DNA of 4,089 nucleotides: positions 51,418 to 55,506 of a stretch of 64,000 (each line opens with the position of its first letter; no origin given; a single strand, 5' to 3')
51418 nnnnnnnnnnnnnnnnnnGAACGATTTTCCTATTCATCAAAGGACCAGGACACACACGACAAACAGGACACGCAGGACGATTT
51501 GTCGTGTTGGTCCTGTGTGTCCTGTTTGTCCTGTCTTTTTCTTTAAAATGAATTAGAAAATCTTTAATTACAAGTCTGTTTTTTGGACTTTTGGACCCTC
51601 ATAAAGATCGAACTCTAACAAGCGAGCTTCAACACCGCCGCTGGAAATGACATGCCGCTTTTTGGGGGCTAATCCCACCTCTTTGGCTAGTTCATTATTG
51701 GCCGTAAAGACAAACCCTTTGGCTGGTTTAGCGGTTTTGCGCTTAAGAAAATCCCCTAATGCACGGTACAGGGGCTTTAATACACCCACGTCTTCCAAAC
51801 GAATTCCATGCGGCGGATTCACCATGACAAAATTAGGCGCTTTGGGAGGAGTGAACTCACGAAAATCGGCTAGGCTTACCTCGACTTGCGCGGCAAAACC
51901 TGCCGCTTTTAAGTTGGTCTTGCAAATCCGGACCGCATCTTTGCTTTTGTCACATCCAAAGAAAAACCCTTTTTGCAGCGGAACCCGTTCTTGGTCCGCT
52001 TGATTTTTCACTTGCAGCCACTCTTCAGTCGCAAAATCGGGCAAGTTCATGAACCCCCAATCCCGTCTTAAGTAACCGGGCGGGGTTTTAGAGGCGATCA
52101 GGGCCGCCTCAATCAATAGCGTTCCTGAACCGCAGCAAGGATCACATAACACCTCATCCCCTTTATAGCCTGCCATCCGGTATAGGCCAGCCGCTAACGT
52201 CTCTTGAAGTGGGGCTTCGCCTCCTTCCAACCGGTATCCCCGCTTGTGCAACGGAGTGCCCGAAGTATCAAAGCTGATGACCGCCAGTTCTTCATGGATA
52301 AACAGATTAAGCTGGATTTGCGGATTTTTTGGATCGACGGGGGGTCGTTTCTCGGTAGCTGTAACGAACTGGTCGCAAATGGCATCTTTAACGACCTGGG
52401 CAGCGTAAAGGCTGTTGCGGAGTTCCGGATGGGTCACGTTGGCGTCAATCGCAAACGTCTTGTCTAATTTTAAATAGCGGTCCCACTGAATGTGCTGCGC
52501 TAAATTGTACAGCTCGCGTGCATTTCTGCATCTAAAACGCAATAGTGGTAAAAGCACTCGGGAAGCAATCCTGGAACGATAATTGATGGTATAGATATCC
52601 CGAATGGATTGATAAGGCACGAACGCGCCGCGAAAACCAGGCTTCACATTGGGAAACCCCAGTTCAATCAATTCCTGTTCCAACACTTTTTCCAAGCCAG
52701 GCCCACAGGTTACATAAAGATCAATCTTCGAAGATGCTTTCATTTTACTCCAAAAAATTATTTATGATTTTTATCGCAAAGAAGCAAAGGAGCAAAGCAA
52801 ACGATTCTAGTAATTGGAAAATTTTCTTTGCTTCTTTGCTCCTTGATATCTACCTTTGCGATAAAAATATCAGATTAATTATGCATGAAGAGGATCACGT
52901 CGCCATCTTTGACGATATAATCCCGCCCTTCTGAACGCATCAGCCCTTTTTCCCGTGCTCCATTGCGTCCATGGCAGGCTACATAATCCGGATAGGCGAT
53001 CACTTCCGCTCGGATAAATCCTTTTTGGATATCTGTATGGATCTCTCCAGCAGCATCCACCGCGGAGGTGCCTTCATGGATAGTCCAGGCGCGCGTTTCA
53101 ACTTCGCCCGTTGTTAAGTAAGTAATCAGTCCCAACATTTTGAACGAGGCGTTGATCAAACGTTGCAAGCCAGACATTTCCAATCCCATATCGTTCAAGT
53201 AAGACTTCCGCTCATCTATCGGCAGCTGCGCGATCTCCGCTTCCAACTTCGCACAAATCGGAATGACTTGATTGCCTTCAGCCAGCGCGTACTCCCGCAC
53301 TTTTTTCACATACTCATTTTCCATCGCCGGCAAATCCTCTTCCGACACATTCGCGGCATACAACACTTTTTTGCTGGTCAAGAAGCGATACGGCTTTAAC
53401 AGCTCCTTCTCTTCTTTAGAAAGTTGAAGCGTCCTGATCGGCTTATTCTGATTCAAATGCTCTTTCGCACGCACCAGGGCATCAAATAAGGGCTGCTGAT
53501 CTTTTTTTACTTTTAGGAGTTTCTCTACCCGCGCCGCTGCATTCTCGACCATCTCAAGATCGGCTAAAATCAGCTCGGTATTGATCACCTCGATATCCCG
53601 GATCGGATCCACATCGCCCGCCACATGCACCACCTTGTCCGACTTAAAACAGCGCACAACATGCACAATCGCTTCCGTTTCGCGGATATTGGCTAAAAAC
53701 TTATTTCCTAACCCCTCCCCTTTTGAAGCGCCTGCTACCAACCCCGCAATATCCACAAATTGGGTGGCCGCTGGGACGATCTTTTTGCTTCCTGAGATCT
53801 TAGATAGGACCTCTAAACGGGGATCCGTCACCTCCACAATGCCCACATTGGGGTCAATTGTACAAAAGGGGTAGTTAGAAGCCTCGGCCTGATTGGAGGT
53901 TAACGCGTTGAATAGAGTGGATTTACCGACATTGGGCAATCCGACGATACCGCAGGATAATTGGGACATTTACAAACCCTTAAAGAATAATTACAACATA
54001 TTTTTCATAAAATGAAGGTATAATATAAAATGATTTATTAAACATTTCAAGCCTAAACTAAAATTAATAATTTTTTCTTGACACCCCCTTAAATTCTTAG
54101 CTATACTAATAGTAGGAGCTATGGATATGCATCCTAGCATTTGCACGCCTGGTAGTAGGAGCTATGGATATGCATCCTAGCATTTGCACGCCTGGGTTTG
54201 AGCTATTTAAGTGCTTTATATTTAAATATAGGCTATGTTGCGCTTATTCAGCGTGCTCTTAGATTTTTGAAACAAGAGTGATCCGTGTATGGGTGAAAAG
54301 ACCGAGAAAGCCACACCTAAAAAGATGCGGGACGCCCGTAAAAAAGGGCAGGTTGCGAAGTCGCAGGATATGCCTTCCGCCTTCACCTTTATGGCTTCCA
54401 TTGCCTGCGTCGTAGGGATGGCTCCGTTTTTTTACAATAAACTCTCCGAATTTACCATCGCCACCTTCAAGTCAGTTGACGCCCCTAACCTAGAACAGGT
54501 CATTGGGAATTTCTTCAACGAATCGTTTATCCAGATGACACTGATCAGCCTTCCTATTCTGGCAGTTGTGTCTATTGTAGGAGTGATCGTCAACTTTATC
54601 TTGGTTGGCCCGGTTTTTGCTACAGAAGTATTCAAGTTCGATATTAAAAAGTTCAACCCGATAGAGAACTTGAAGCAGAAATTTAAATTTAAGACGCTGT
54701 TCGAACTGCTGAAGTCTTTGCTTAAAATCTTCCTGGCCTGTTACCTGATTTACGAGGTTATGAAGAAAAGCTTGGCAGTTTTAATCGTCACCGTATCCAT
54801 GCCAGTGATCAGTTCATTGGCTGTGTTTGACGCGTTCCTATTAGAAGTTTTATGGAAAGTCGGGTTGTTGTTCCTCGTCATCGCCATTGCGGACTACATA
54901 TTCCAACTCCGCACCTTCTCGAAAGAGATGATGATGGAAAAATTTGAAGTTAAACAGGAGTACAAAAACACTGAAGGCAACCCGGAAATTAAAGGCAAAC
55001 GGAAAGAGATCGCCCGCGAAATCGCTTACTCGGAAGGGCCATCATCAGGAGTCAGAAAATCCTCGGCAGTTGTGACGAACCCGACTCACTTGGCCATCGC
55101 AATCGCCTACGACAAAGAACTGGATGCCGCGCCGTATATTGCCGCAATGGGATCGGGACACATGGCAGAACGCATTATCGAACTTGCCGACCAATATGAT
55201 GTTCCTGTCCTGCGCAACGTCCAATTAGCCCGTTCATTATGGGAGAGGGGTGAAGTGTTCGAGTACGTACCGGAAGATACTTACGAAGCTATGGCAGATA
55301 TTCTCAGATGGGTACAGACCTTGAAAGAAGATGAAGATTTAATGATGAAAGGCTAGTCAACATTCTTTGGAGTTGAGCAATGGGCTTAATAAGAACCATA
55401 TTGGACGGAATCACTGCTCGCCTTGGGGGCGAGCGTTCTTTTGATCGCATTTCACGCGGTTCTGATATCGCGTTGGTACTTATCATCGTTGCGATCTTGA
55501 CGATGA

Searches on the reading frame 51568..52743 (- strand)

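Call 79: search_protein_families(library=ncbifam, proteins=[window:51568-52743:-], max_evalue=0.00001)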
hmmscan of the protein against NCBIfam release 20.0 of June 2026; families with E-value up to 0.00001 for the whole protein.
window:51568-52743:- (391 aa): 4 families
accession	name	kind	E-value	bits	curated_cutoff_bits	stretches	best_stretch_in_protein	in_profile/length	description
NF008748.0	PRK11783.1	equivalog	2.2e-94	317.1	466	1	6-383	3-385/704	bifunctional 23S rRNA (guanine(2069)-N(7))-methyltransferase RlmK/23S rRNA (guanine(2445)-N(2))-methyltransferase RlmL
NF040721.1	Trm14_Arch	equivalog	8.3e-50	169.9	280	1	8-370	2-361/370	tRNA (guanine(6)-N2)-methyltransferase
NF040850.1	Trm14_Thcoccales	equivalog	2.7e-14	52.9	480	1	74-216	98-238/365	tRNA (guanine(6)-N2)-methyltransferase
TIGR01177.1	TIGR01177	hypoth_equivalog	2.9e-07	30.1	316.55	0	71-217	62-204/330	TIGR01177 family methyltransferase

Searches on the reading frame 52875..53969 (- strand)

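Call 79: search_protein_families(library=ncbifam, proteins=[window:52875-53969:-], max_evalue=0.00001)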
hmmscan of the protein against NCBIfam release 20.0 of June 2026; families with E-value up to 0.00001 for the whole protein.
window:52875-53969:- (364 aa): 11 families
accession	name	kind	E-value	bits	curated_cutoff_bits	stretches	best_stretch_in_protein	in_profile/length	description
TIGR00092.1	TIGR00092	equivalog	3.4e-143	477.2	279.2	1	4-363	3-366/368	redox-regulated ATPase YchF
NF007171.0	PRK09602.1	subfamily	3.1e-41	141.5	387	1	4-247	3-260/397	YchF-related putative GTPase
NF008955.0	PRK12297.1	equivalog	1.5e-25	90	406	1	6-234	162-357/429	GTPase ObgE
TIGR02729.1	Obg_CgtA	equivalog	4.2e-24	85.2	280.25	1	6-190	160-316/329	Obg family GTPase CgtA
NF008956.1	PRK12299.1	equivalog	8.3e-24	84.2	300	1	6-162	161-289/327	GTPase ObgE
NF008954.1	PRK12296.1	equivalog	8.4e-21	73.9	377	1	6-141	162-274/470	GTPase ObgE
TIGR00231.1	small_GTP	domain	1.4e-08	34.7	42.5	1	2-106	2-92/164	GTP-binding protein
TIGR00437.1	feoB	equivalog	4.1e-08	32.4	315.65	1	10-54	1-45/594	ferrous iron transport protein B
TIGR03594.1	GTPase_EngA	equivalog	4.5e-07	29.2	306.7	1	8-54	5-52/432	ribosome biogenesis GTPase Der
TIGR03156.1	GTP_HflX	equivalog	5.6e-07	28.8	216.75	1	6-54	192-240/351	GTPase HflX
NF008280.0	PRK11058.1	equivalog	2.2e-06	26.8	441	1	7-67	201-261/426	ribosome rescue GTPase HflX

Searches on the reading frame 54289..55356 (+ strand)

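Call 79: search_protein_families(library=ncbifam, proteins=[window:54289-55356:+], max_evalue=0.00001)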
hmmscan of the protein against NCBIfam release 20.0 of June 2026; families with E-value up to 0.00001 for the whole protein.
window:54289-55356:+ (355 aa): 9 families
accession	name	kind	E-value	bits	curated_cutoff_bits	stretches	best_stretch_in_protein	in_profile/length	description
NF004950.0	PRK06298.1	equivalog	3.8e-156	519.7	434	1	1-347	1-346/360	type III secretion system protein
TIGR01404.2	FlhB_rel_III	equivalog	2.3e-114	382.3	358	1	3-344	1-340/341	type III secretion system export apparatus subunit SctU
TIGR00328.1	flhB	equivalog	9.8e-91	304.5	349.25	1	3-347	2-346/348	flagellar biosynthesis protein FlhB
NF009411.0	PRK12772.1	equivalog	8.1e-81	272.2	739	1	3-347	264-608/610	fused FliR family export protein/FlhB family type III secretion system protein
NF009364.0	PRK12721.1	equivalog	2.5e-80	270.3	381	1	1-349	1-347/352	EscU/YscU/HrcU family type III secretion system export apparatus switch protein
NF006017.0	PRK08156.1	equivalog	4.9e-66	223.4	394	1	1-347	1-340/367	EscU/YscU/HrcU family type III secretion system export apparatus switch protein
NF009117.0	PRK12468.1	equivalog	2.4e-50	171.4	712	1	3-346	8-351/386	flagellar biosynthesis protein FlhB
NF009412.0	PRK12773.1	equivalog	1.8e-39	135.4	886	1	4-344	303-644/649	flagellar biosynthesis protein FlhB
TIGR00789.1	flhB_rel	hypoth_equivalog_domain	2e-18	66.4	117.35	1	267-347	3-82/84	FlhB-like flagellar biosynthesis protein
